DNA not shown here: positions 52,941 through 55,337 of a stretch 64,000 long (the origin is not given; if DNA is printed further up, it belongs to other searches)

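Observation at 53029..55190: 699-aa FAD/NADPH monooxygenase-like protein (NMO/FMO-type motifs) behind an AT-rich consensus promoter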

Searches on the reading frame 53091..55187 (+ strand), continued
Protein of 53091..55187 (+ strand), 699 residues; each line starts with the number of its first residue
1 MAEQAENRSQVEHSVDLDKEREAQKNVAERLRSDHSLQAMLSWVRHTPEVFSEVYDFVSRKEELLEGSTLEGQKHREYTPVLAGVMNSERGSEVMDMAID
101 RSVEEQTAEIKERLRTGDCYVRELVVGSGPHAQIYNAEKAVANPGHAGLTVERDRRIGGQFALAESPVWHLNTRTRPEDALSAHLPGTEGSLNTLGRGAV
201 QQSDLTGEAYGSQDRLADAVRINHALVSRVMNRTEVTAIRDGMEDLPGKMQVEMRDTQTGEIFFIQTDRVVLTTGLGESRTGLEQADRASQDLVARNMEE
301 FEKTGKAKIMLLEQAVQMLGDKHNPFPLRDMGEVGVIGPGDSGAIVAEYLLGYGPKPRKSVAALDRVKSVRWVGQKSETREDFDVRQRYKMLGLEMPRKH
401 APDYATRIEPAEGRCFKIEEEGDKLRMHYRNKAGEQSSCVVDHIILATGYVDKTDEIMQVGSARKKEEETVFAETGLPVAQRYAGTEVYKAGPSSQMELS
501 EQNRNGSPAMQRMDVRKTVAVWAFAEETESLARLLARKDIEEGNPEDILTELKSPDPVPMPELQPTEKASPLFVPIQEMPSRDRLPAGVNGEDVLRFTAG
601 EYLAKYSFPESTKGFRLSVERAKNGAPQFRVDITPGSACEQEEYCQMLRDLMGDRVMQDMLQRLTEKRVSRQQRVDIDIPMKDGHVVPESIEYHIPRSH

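Call 101: search_solved_structures(query=A10, max_evalue=0.01, show_alignments=4)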
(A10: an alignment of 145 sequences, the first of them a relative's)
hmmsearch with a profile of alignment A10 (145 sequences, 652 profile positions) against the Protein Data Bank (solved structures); distinct sequences matched with E-value up to 0.01: 53.
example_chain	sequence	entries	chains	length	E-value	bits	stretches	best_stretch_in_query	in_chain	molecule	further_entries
9nns_A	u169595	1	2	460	1.2e-09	40.6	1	220-323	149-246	L-lysine N6-monooxygenase MbtG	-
4d7e_A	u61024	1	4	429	3.4e-07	32.5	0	222-324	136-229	L-LYS MONOOXYGENASE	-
4c5o_A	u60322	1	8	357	4.6e-07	32.1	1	209-315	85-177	FLAVIN MONOOXYGENASE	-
4a9w_A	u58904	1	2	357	4.6e-07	32.1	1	209-314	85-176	MONOOXYGENASE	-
4e0v_A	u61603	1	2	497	2.1e-06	29.9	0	103-159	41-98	L-amino-acid oxidase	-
3kve_A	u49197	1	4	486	3.1e-06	29.3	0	102-159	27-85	L-amino acid oxidase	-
4tlx_A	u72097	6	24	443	1.3e-05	27.2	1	214-321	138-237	KtzI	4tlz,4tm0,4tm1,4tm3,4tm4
3s5w_A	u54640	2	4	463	1.8e-05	26.8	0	376-431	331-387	L-ornithine 5-monooxygenase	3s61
5ts5_A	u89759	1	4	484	2e-05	26.6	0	103-159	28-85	Amine oxidase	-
5w4c_A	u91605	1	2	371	5.7e-05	25.1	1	238-326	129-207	Thioredoxin reductase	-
8c3m_A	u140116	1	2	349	6.2e-05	25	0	215-267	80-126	Ferredoxin--NADP reductase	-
6gar_A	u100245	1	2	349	6.2e-05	25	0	215-267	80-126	Ferredoxin--NADP reductase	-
1reo_A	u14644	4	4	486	6.2e-05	25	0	102-153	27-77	AHPLAAO | L-amino acid oxidase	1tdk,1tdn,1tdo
1f8r_A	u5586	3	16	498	0.00012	24.1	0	102-159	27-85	L-AMINO ACID OXIDASE | L-amino-acid oxidase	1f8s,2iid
5z2g_A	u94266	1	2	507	0.00015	23.8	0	102-159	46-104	L-amino acid oxidase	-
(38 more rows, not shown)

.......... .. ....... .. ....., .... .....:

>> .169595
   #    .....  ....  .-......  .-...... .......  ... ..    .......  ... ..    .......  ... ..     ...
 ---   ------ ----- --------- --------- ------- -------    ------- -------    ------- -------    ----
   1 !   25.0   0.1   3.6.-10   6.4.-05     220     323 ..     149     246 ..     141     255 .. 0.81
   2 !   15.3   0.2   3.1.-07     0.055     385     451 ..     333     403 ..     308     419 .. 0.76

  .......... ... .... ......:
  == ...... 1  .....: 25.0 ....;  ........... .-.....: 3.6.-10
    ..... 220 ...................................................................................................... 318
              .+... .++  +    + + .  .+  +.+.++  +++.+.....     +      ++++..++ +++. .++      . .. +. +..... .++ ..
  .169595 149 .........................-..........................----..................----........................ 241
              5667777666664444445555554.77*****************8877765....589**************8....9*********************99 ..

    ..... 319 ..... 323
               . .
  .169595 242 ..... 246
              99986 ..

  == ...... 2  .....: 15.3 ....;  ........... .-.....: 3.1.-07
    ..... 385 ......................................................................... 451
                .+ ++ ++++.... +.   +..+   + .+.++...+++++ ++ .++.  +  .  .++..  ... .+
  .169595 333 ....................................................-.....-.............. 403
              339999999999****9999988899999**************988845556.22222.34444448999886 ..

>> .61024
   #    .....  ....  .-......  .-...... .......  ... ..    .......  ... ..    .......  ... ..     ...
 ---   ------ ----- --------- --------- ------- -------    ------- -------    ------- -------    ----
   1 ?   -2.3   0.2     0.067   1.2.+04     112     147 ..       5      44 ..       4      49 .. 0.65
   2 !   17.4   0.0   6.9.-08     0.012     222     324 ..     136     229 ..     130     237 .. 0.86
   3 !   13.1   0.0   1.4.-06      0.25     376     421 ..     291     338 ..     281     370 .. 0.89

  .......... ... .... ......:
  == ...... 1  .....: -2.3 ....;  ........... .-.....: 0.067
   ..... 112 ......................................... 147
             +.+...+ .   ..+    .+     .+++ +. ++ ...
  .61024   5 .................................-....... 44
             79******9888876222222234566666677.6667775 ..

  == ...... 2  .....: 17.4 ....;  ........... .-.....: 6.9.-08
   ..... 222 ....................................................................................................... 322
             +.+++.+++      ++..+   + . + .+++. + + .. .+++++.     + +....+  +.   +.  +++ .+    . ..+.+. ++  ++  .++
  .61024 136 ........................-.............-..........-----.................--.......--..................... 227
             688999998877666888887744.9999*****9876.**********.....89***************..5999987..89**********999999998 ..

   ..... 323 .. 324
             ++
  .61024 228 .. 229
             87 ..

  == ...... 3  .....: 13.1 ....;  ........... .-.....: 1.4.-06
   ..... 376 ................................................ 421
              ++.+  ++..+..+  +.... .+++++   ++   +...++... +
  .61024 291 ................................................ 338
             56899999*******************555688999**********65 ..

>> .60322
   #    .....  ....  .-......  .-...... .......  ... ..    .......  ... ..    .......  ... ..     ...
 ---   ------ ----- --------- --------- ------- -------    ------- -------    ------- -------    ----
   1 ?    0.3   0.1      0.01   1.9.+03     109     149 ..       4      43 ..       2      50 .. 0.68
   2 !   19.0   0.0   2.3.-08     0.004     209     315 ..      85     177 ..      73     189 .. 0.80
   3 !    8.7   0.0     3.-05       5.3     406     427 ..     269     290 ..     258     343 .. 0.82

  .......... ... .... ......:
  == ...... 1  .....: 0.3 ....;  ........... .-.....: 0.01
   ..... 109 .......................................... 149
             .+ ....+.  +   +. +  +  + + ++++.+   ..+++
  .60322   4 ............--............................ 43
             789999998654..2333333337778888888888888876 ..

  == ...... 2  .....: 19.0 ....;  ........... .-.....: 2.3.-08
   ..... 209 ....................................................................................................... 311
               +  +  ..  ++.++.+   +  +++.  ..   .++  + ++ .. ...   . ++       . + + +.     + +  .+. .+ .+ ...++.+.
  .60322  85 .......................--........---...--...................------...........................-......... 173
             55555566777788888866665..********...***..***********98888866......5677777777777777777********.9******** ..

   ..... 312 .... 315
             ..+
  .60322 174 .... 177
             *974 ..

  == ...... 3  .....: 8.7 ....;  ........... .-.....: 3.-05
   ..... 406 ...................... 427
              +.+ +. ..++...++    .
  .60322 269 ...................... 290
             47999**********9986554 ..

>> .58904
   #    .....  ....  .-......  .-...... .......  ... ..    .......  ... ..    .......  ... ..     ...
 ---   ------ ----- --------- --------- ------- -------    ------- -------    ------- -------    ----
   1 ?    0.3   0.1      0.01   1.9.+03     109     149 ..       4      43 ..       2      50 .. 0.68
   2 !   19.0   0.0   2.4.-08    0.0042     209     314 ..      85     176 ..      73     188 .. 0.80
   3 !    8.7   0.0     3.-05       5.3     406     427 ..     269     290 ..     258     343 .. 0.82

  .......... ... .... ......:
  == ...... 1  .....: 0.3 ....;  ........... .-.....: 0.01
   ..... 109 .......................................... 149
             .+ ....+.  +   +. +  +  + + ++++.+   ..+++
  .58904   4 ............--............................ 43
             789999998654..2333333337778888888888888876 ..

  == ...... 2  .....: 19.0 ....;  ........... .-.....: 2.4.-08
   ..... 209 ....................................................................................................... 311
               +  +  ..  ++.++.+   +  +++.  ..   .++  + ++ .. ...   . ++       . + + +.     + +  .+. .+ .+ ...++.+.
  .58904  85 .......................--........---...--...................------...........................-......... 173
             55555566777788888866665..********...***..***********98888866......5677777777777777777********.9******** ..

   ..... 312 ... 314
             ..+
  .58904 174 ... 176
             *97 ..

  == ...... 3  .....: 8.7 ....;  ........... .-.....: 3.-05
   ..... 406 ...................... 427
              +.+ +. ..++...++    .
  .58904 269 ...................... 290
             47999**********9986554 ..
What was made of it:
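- Closest known: SMFMO, the small type II flavin-containing monooxygenase of Stenotrophomonas maltophilia. Same: Profile E-value 4.6e-7 with three in-register segments (call 101).
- Profile searches rank N-hydroxylases and SMFMO above TrxR (5.7e-5) and FNR (6.2e-5) (call 101). MbtG and NbtG are the best PDB sequence hits (call 101).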

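Call 104: find_encoding_contigs(protein=P0155, flank=7000, max_places=1)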
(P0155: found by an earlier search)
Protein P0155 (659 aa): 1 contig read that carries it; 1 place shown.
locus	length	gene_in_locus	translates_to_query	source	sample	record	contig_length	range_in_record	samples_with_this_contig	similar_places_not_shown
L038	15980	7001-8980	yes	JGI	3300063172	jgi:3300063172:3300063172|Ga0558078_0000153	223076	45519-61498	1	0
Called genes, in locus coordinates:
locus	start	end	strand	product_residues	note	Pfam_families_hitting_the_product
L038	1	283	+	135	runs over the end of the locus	-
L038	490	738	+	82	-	-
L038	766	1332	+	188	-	-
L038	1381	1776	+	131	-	-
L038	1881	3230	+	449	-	-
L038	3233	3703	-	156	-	PF04977:DivIC (weak)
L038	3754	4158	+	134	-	PF02467:Whib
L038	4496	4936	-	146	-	-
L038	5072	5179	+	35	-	-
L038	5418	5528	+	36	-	-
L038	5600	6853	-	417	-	-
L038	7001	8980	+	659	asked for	PF07992:Pyr_redox_2 (weak), PF13450:NAD_binding_8 (faint)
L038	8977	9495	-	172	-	-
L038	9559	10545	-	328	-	PF01207:Dus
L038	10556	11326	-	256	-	-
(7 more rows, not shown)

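Call 105: find_encoding_contigs(protein=P0005, flank=7000, max_places=1)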
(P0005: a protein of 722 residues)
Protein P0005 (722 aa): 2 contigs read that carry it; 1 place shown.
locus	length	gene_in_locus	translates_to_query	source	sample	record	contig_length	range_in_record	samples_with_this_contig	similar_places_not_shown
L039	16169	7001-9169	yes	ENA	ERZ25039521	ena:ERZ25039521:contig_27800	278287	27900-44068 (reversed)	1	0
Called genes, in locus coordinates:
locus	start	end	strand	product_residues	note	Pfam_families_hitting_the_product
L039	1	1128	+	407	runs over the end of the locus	PF01209:Ubie_methyltran, PF13847:Methyltransf_31, PF08241:Methyltransf_11, PF08242:Methyltransf_12 (weak), PF13649:Methyltransf_25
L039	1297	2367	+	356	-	-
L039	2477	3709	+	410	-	PF09587:PGA_cap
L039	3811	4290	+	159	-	-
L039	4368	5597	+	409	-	PF04336:ACP_PD (weak), PF17837:4PPT_N, PF01648:ACPS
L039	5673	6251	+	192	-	-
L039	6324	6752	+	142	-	PF09391:DUF2000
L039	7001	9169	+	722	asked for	-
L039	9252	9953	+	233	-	PF00990:GGDEF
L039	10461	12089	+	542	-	-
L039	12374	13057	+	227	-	-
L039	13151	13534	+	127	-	-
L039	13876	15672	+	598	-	PF07973:tRNA_SAD, PF00587:tRNA-synt_2b, PF03129:HGTP_anticodon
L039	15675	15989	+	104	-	PF01035:DNA_binding_1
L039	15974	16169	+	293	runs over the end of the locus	PF01715:IPPT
